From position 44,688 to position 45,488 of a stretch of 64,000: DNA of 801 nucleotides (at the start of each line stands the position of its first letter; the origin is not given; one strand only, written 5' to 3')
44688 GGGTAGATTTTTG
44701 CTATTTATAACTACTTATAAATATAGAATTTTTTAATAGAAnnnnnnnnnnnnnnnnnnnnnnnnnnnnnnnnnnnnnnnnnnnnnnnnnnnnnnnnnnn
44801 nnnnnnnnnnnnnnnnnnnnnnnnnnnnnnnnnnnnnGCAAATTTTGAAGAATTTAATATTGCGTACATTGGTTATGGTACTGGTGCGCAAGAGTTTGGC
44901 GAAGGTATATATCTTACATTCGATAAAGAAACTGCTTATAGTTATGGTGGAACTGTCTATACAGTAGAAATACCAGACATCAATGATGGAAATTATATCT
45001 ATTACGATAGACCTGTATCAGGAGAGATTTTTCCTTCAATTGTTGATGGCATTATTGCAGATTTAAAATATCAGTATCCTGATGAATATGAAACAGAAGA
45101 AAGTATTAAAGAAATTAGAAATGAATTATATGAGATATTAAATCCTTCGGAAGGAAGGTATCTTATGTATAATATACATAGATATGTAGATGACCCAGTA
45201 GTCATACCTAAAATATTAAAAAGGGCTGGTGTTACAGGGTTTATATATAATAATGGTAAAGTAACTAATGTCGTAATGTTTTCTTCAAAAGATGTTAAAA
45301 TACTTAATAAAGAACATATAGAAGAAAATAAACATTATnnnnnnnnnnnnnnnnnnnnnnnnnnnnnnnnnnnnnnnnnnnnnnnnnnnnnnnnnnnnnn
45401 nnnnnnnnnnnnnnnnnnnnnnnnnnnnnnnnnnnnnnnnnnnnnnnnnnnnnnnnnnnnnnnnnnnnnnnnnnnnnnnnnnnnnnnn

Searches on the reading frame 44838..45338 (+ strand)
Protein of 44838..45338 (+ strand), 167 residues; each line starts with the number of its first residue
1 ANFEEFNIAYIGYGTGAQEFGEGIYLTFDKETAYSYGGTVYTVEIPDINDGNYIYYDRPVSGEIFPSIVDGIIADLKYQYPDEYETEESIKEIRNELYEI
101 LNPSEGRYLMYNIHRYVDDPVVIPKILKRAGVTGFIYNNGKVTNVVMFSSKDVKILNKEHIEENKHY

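Call 79: search_protein_families(library=pfam, proteins=[window:44838-45338:+], max_evalue=1)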
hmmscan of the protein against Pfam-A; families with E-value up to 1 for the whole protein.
seq(167 aa): 2 families
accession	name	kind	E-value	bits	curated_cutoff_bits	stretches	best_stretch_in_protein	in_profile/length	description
PF05709.17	Sipho_tail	-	0.0085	16.8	24.2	1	85-113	59-87/118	Phage tail protein RIFT-related domain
PF18760.7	ART-PolyVal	-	0.17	13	31.2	1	2-156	16-133/140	ADP-Ribosyltransferase in polyvalent proteins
